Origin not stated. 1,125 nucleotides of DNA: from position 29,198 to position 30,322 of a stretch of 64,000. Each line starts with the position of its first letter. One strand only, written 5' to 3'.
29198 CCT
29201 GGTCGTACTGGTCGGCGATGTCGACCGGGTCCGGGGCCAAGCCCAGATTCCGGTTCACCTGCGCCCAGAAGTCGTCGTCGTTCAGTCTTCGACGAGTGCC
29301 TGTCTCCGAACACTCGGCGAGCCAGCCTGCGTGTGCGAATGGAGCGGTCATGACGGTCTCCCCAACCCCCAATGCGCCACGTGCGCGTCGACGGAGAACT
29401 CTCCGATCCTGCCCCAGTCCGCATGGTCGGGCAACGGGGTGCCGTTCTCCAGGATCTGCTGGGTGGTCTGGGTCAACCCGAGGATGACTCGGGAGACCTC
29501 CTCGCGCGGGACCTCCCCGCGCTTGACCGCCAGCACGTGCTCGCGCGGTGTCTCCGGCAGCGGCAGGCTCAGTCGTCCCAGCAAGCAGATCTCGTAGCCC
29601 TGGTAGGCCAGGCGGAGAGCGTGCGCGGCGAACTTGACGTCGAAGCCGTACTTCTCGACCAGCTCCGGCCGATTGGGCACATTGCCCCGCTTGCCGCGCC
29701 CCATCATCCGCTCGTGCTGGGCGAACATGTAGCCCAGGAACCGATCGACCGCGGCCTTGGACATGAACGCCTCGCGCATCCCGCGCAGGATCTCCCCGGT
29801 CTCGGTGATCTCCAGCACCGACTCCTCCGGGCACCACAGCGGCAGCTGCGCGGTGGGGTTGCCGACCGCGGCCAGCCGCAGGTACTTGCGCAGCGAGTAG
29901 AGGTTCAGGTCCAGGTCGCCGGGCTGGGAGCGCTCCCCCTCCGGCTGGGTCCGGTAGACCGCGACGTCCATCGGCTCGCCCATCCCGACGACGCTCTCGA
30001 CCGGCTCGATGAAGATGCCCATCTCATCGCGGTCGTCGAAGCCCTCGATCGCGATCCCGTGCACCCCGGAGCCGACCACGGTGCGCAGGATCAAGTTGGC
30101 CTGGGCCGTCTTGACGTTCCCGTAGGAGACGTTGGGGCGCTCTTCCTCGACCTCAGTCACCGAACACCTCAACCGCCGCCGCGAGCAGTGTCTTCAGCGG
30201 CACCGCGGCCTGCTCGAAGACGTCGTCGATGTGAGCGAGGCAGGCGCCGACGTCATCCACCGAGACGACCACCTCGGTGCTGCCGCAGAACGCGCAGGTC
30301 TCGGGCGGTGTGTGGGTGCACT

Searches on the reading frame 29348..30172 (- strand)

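Call 90: search_protein_families(library=pfam, proteins=[window:29348-30172:-], max_evalue=0.001)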
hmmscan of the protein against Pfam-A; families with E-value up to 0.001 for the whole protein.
window:29348-30172:- (274 aa): 1 family
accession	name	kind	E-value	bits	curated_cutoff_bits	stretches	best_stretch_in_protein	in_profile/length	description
PF10127.15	RlaP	-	1.3e-24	87.7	23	1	21-205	14-173/249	RNA repair pathway DNA polymerase beta family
